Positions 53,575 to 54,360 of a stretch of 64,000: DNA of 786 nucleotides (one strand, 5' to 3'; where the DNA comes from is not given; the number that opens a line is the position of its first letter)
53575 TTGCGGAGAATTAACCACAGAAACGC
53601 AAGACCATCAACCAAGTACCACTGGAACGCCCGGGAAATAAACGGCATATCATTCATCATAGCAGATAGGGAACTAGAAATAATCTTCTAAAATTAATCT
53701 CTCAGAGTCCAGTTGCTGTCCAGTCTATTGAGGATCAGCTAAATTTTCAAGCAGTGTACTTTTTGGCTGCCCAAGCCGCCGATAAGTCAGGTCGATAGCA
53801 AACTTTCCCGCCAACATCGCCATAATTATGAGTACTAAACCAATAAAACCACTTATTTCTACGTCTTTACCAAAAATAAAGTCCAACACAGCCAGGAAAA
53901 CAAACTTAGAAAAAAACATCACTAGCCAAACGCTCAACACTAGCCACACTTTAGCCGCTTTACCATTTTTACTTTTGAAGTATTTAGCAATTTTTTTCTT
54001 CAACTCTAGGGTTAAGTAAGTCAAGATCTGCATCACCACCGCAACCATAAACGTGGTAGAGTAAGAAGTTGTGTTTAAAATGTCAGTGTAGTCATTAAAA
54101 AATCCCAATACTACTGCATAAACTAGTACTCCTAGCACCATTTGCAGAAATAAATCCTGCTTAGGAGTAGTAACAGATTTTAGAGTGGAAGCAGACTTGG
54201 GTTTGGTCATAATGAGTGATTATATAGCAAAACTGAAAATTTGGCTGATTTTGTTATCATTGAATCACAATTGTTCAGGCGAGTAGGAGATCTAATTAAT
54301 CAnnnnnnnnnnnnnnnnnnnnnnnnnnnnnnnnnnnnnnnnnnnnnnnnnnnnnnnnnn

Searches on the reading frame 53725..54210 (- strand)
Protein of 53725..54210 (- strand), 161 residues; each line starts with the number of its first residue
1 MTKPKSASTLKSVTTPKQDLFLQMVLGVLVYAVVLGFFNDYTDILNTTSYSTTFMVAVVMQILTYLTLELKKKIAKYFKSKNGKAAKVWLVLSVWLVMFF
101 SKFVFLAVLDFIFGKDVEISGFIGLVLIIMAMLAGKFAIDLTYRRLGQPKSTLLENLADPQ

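Call 6: search_protein_families(library=pfam, proteins=[window:53725-54210:-], max_evalue=0.1)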
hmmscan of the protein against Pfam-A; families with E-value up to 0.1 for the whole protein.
window:53725-54210:- (161 aa): 0 families

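Call 7: search_protein_families(library=ncbifam, proteins=[window:53725-54210:-], max_evalue=0.1)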
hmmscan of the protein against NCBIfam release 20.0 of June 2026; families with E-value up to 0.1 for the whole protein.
window:53725-54210:- (161 aa): 0 families

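Call 29: search_protein_families(library=padloc, proteins=[window:53725-54210:-], max_evalue=0.1)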
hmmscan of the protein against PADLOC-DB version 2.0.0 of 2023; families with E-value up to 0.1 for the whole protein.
window:53725-54210:- (161 aa): 0 families

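Call 49: find_homologous_proteins(query=window:53725-54210:-, max_evalue=0.01)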
Query window:53725-54210:- (161 aa): 642 proteins with E <= 0.01 among 710 candidates; the best 120 are listed.
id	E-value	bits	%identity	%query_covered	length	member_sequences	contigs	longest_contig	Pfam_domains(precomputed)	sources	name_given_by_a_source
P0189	1.4e-94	332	100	100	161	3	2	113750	-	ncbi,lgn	-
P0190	4.5e-48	181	67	83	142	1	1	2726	-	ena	-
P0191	3.7e-47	178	66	84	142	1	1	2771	-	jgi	jgi:hypothetical protein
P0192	1.2e-46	177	64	86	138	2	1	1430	-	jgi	jgi:hypothetical protein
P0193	1.5e-46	176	66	83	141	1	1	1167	-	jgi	-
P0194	2.3e-46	176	63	87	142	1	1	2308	-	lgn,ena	-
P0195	2.5e-46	175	66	85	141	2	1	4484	-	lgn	-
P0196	4.4e-46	175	65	83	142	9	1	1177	-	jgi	-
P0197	6.6e-46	174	68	83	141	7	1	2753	-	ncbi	-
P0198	1.8e-45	173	63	84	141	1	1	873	-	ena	-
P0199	4.8e-45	171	60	83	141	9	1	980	-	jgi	-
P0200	4.9e-45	171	64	88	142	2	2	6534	-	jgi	jgi:hypothetical protein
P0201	5.3e-45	171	61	88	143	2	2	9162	-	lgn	-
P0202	6.6e-45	171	64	84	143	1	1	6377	-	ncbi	-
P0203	1.0e-44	170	62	85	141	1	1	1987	-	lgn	-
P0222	2.7e-43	166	62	88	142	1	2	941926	-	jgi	jgi:hypothetical protein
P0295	3.9e-40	155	64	84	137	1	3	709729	-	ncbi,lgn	-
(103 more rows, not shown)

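Call 50: find_encoding_contigs(protein=P0222, flank=7000, max_places=2)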
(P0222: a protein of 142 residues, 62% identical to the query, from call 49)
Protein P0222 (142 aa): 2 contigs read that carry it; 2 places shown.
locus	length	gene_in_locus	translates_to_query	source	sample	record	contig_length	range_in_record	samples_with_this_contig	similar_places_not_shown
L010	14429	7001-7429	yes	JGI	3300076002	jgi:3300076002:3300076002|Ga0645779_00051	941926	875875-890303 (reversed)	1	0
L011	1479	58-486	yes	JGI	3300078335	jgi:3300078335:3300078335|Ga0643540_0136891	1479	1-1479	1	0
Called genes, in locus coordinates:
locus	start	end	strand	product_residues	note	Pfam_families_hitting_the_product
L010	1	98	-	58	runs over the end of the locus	-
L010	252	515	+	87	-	-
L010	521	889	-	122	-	PF00173:Cyt-b5 (faint)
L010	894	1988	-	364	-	-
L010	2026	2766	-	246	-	-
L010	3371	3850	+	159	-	-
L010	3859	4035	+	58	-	-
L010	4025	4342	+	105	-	PF03819:MazG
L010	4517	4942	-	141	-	PF08570:DUF1761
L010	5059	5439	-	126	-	PF04140:ICMT (weak), PF04191:PEMT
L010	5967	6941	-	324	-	PF08240:ADH_N, PF00107:ADH_zinc_N, PF13602:ADH_zinc_N_2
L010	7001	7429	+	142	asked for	-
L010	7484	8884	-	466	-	-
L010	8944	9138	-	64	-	-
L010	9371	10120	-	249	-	-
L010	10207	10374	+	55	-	-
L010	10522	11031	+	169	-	PF01844:HNH (faint)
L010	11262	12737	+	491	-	PF00133:tRNA-synt_1, PF01406:tRNA-synt_1e (faint), PF09334:tRNA-synt_1g, PF00133:tRNA-synt_1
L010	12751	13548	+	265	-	PF01026:TatD_DNase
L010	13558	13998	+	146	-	-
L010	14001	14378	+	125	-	-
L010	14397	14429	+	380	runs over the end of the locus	PF00266:Aminotran_5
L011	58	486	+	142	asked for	-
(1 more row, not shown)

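Call 51: find_encoding_contigs(protein=P0295, flank=7000, max_places=2)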
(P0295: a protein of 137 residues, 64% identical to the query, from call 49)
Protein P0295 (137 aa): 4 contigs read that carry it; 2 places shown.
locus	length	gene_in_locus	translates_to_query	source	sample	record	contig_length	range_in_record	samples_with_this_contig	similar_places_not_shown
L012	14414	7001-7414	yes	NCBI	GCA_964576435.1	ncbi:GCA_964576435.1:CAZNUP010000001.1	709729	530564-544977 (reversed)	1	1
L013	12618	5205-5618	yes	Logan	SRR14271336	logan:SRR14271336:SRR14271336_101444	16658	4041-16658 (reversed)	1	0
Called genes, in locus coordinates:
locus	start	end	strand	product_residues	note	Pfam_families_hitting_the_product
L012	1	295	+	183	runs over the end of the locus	PF00561:Abhydrolase_1, PF06821:Ser_hydrolase, PF12697:Abhydrolase_6 (weak), PF12146:Hydrolase_4 (weak)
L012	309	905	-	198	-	PF00106:adh_short, PF13561:adh_short_C2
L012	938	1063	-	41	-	PF00106:adh_short (weak)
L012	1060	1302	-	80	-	-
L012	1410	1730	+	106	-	-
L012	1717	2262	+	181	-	PF10502:Peptidase_S26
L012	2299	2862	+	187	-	PF10502:Peptidase_S26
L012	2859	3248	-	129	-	-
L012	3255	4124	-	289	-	PF02195:ParB_N, PF17762:HTH_ParB, PF08535:KorB (faint)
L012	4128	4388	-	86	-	PF01016:Ribosomal_L27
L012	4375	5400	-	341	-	PF01555:N6_N4_Mtase (weak), PF01170:UPF0020, PF13847:Methyltransf_31, PF13649:Methyltransf_25 (faint)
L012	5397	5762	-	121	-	PF00829:Ribosomal_L21p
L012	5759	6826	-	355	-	PF01098:FTSW_RODA_SPOVE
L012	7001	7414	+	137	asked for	-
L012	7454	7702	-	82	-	-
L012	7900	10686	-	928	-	PF00133:tRNA-synt_1, PF09334:tRNA-synt_1g, PF08264:Anticodon_1, PF19302:DUF5915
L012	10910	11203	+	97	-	-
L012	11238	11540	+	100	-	-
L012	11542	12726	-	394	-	PF00091:Tubulin, PF12327:FtsZ_C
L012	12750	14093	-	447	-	PF11104:PilM_2 (faint), PF14450:FtsA (weak), PF02491:SHS2_FTSA, PF06723:MreB_Mbl (weak), PF14450:FtsA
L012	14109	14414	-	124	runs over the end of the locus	-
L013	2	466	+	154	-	?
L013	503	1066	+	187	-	PF10502:Peptidase_S26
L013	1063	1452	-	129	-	-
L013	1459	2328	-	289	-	PF02195:ParB_N, PF17762:HTH_ParB, PF08535:KorB (faint)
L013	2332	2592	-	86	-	PF01016:Ribosomal_L27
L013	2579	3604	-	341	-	PF01555:N6_N4_Mtase (weak), PF01170:UPF0020, PF13847:Methyltransf_31, PF13649:Methyltransf_25 (faint)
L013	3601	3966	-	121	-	PF00829:Ribosomal_L21p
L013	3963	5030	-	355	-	PF01098:FTSW_RODA_SPOVE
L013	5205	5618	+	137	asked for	-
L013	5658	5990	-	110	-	-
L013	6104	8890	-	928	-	PF00133:tRNA-synt_1, PF09334:tRNA-synt_1g, PF08264:Anticodon_1, PF19302:DUF5915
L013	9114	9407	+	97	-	-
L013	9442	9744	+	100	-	-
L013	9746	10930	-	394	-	PF00091:Tubulin, PF12327:FtsZ_C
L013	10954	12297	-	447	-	PF11104:PilM_2 (faint), PF14450:FtsA (weak), PF02491:SHS2_FTSA, PF06723:MreB_Mbl (weak), PF14450:FtsA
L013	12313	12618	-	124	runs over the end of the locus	-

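Call 95: search_protein_families(library=phrogs, proteins=[window:53725-54210:-], max_evalue=0.01)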
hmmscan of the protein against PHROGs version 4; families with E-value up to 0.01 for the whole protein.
window:53725-54210:- (161 aa): 0 families
